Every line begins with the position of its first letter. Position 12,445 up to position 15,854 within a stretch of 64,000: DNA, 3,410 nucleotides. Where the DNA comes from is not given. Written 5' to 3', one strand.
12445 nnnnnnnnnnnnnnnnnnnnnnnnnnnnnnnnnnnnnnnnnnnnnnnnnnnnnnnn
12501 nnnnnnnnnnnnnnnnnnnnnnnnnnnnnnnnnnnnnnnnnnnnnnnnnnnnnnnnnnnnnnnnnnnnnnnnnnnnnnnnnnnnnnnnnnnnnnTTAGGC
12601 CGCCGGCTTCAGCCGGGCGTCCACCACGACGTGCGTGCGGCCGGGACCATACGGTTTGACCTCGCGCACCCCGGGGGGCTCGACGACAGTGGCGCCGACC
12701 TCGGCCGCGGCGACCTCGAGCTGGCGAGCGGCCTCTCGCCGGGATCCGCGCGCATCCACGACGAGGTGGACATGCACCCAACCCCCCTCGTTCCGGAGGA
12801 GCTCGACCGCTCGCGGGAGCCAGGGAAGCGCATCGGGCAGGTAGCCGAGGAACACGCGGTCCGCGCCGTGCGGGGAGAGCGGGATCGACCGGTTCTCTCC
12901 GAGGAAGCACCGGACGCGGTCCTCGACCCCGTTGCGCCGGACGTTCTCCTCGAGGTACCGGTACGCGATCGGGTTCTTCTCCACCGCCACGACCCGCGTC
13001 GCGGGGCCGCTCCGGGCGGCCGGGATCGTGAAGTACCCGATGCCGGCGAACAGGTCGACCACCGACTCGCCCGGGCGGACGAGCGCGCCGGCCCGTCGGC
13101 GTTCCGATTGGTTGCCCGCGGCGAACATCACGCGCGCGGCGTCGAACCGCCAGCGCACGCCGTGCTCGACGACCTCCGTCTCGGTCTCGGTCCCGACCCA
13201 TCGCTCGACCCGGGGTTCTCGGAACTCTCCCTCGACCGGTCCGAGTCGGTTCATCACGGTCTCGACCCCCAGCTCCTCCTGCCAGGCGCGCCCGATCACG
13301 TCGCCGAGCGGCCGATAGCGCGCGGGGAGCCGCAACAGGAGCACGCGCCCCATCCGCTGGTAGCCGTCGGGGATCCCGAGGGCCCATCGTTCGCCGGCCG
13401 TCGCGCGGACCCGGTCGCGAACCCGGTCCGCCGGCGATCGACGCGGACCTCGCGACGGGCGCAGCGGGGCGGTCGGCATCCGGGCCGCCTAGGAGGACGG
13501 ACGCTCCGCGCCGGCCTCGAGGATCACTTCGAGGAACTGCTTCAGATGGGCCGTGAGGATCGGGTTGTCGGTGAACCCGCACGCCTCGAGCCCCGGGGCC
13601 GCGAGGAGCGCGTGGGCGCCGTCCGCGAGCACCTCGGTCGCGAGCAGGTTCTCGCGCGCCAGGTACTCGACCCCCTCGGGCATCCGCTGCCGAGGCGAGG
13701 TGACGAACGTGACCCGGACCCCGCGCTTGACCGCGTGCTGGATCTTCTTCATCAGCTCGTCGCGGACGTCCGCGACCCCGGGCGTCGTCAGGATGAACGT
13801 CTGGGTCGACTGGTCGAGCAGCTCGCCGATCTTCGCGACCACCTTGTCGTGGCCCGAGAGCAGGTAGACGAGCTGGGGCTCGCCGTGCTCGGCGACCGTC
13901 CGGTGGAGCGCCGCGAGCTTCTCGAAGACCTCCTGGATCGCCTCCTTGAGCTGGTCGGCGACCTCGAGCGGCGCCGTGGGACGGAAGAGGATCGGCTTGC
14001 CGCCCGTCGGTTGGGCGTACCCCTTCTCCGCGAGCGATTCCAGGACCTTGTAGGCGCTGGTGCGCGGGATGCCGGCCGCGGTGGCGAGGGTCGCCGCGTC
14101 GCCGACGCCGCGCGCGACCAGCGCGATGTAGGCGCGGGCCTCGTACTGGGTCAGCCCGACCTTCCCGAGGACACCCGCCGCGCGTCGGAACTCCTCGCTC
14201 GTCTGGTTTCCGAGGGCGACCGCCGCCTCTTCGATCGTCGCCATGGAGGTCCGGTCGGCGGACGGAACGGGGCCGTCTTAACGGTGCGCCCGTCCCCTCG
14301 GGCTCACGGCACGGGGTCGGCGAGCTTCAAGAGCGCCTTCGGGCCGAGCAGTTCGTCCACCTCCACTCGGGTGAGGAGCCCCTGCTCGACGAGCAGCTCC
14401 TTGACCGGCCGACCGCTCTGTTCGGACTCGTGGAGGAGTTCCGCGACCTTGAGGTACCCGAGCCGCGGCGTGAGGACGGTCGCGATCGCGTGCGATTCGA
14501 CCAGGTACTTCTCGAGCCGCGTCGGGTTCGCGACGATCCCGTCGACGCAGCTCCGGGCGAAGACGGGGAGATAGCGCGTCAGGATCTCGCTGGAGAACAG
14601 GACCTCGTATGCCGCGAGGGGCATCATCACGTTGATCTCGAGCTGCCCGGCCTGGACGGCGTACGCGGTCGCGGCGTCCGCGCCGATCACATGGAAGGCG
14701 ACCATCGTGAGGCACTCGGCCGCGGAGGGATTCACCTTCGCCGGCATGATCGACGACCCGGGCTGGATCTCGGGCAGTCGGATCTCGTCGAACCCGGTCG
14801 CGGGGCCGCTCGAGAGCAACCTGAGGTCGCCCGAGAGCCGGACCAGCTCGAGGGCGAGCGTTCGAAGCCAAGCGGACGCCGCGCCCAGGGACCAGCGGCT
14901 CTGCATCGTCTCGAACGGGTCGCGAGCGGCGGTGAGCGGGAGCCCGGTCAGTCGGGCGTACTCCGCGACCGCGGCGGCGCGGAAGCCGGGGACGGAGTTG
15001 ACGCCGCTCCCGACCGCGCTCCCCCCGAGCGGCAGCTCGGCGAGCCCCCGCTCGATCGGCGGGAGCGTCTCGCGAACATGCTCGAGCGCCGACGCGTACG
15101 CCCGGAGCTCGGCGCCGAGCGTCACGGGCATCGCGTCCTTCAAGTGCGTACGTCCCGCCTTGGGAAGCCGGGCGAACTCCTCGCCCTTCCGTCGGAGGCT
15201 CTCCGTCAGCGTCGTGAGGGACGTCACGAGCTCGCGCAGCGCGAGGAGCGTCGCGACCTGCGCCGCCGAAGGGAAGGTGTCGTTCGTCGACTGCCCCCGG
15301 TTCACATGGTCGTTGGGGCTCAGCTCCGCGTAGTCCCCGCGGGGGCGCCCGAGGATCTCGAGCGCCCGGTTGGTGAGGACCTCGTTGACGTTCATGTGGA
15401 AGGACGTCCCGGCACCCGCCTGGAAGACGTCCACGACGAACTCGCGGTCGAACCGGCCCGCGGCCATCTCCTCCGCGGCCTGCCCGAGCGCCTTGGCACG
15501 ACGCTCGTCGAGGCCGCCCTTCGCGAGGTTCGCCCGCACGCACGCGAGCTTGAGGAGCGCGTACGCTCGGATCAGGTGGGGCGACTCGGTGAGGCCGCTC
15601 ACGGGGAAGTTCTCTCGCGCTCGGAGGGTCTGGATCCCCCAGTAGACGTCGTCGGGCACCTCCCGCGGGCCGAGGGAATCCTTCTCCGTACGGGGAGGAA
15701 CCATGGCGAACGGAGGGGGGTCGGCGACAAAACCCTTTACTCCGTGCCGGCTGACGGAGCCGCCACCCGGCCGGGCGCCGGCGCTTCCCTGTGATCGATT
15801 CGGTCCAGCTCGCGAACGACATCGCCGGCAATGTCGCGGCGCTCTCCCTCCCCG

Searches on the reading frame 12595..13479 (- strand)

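Call 58: search_protein_families(library=pfam, proteins=[window:12595-13479:-], max_evalue=0.001)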
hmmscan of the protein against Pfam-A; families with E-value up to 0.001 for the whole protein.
window:12595-13479:- (294 aa): 7 families
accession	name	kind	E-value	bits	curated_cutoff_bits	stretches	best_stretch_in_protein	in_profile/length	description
PF02475.24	TRM5-TYW2_MTfase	-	2.9e-40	138.4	28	1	101-265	1-163/164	TRM5/TYW2 methyltransferase domain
PF25133.1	TYW2_N_2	-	8.4e-12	45.5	27.7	1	35-98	16-78/79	TYW2 N-terminal domain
PF13649.12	Methyltransf_25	-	4.8e-05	24.4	27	1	140-230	1-95/97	Methyltransferase domain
PF03602.21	Cons_hypoth95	-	5e-05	23.5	24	1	137-198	42-102/182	Conserved hypothetical protein 95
PF06325.19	PrmA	-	5.1e-05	23.3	22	1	133-235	158-256/296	Ribosomal protein L11 methyltransferase (PrmA)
PF05175.20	MTS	-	6.6e-05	23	23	1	138-192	33-86/170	Methyltransferase small domain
PF13847.12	Methyltransf_31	-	0.00067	19.8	27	1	136-216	3-85/145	Methyltransferase domain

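Call 59: search_protein_families(library=padloc, proteins=[window:12595-13479:-], max_evalue=0.001)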
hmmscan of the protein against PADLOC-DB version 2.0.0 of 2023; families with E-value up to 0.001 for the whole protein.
window:12595-13479:- (294 aa): 2 families
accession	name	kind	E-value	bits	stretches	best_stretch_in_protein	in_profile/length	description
PDLC04134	mad2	-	1e-17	62.1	1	134-262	289-417/492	mads_2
PDLC03222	MTase_II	-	2e-06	24.7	1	139-215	157-233/602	Type II methyltransferase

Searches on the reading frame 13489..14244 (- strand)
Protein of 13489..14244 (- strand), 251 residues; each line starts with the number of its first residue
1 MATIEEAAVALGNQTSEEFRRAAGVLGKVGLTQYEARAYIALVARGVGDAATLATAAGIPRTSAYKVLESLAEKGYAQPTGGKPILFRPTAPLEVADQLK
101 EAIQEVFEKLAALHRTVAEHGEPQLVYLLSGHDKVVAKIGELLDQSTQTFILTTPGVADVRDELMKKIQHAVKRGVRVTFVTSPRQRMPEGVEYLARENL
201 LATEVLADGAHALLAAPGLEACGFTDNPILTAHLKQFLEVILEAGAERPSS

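Call 58: search_protein_families(library=pfam, proteins=[window:13489-14244:-], max_evalue=0.001)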
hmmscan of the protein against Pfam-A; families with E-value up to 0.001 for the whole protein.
window:13489-14244:- (251 aa): 2 families
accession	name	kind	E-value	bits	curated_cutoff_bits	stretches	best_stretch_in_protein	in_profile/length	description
PF01978.25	TrmB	-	1.7e-19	69.8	25.6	1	27-92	2-67/68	Sugar-specific transcriptional regulator TrmB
PF09339.16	HTH_IclR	-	0.0002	21.5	22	1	46-78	15-49/52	IclR helix-turn-helix domain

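Call 59: search_protein_families(library=padloc, proteins=[window:13489-14244:-], max_evalue=0.001)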
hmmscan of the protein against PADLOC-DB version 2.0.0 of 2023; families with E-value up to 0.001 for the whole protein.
window:13489-14244:- (251 aa): 3 families
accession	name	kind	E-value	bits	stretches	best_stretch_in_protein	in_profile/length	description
PDLC03922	MkoB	-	3.2e-05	21.4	1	58-181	221-359/610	-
PDLC02614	DrmC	-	4.6e-05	21.3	1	131-192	18-77/153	DrmC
PDLC01858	CARF3--CARF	-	0.00096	17.1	0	27-80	138-190/204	-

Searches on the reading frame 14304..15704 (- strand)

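Call 58: search_protein_families(library=pfam, proteins=[window:14304-15704:-], max_evalue=0.001)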
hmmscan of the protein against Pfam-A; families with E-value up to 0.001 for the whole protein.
window:14304-15704:- (466 aa): 2 families
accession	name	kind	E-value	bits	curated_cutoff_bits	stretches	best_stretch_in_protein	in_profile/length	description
PF00206.25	Lyase_1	-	5.9e-79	266.2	27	1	13-341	2-312/312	Lyase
PF10415.14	FumaraseC_C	-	7.2e-12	46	32.5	1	407-459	1-53/54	Fumarase C C-terminus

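Call 59: search_protein_families(library=padloc, proteins=[window:14304-15704:-], max_evalue=0.001)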
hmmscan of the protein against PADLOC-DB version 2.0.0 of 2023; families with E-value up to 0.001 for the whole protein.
window:14304-15704:- (466 aa): 0 families
